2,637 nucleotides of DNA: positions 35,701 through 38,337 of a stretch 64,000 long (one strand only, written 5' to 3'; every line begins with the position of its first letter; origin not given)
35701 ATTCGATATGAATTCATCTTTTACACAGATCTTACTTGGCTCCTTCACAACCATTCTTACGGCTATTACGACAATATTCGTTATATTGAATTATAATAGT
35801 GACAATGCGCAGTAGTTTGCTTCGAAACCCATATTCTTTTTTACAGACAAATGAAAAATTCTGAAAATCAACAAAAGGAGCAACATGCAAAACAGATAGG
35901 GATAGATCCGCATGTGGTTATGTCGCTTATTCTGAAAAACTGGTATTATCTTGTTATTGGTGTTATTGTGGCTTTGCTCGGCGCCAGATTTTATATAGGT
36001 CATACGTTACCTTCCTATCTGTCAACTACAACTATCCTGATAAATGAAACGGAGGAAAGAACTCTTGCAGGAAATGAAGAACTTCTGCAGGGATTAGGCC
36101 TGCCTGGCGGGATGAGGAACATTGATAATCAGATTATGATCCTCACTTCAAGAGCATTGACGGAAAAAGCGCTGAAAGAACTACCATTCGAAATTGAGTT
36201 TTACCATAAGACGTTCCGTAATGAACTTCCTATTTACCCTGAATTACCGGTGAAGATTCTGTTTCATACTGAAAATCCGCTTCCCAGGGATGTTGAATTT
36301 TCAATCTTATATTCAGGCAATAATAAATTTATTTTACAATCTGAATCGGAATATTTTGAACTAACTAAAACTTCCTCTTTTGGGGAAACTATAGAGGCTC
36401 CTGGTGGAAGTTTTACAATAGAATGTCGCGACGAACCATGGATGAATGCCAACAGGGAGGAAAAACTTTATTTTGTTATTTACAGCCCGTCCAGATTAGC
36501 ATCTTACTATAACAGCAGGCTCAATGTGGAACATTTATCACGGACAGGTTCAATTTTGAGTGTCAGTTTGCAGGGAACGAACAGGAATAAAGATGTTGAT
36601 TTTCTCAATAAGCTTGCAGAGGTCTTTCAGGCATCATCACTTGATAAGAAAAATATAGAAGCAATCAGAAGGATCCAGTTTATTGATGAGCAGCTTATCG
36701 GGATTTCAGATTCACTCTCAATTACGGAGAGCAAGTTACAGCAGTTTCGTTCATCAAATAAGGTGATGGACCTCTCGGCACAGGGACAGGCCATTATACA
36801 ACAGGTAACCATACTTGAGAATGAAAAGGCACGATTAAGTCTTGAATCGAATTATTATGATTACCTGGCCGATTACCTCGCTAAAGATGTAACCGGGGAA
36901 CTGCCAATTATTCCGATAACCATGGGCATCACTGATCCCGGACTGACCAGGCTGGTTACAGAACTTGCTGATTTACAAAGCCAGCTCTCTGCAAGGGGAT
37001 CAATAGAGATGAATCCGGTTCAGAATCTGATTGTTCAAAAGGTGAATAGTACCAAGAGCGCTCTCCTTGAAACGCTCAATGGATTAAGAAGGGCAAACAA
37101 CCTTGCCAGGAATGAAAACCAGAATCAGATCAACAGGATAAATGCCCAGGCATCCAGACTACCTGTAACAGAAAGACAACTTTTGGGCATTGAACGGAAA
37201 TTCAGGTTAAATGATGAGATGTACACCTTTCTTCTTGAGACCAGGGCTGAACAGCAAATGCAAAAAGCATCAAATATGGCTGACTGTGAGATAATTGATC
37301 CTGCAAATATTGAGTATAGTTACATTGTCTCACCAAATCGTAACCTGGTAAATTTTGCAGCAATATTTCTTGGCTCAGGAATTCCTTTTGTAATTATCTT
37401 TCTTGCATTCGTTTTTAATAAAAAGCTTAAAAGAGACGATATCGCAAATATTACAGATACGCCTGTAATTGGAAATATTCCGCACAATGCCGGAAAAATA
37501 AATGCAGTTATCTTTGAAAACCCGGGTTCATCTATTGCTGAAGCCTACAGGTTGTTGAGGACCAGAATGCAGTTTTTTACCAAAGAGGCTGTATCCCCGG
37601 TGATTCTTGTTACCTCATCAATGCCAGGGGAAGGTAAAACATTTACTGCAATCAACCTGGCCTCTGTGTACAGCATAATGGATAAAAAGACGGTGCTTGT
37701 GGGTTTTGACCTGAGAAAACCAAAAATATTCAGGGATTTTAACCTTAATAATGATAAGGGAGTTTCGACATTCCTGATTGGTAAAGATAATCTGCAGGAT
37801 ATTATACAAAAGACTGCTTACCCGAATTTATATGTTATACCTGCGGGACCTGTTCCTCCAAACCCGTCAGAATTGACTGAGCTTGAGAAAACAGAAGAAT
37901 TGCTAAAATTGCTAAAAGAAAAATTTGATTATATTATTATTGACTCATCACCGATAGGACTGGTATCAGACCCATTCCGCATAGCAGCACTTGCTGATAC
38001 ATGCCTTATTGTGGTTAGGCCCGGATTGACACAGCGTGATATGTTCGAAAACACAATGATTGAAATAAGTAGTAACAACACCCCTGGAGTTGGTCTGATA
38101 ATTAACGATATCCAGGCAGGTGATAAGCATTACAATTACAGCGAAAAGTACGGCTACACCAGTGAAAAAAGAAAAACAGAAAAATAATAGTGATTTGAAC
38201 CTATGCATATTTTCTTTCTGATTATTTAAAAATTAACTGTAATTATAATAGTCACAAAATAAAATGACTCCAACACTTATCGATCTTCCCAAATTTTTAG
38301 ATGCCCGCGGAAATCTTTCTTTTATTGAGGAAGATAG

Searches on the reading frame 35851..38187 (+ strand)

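Call 66: search_protein_families(library=ncbifam, proteins=[window:35851-38187:+])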
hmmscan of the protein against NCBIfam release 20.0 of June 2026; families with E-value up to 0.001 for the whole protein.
window:35851-38187:+ (778 aa): 13 families
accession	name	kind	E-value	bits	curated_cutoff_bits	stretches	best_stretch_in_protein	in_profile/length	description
NF008568.0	PRK11519.1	equivalog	9e-61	205.9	1068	2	421-773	349-719/720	tyrosine-protein kinase Wzc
NF007350.0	PRK09841.1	equivalog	1.8e-51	175.2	1248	3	545-771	494-722/726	tyrosine-protein kinase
TIGR01007.1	eps_fam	subfamily_domain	4e-43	147.3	108.05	1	564-768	1-204/204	polysaccharide biosynthesis tyrosine autokinase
TIGR03018.1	pepcterm_TyrKin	hypoth_equivalog_domain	1.5e-34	119.2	230.65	1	555-746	4-203/207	XrtA-associated tyrosine autokinase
TIGR01005.1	eps_transp_fam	subfamily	5.7e-34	117.4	411.7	1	554-770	518-735/754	exopolysaccharide transport protein family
TIGR03029.1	EpsG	equivalog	2.8e-33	115.2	313.8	1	557-728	78-249/274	chain length determinant protein tyrosine kinase EpsG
TIGR03007.1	pepcterm_ChnLen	equivalog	4.7e-19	68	278.85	2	367-547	279-464/498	XrtA system polysaccharide chain length determinant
TIGR01969.1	minD_arch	subfamily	1.1e-13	50.9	201.75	1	584-756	2-172/251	cell division ATPase MinD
TIGR01968.1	minD_bact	equivalog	1.9e-11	43.8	212.9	1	584-752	3-171/261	septum site-determining protein MinD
TIGR01010.1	BexC_CtrB_KpsE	subfamily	3.2e-07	29.8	437.5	1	218-330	116-227/362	polysaccharide export inner-membrane protein, BexC/CtrB/KpsE family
TIGR03017.1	EpsF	equivalog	1.9e-06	26.9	422.75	1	216-543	115-443/444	chain length determinant protein EpsF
NF008079.0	PRK10818.1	equivalog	7.5e-06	25.5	508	1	584-726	4-147/270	septum site-determining protein MinD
TIGR01006.1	polys_exp_MPA1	subfamily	3.6e-05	23.3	296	0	467-545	145-223/226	CspC family polysaccharide chain length determinant protein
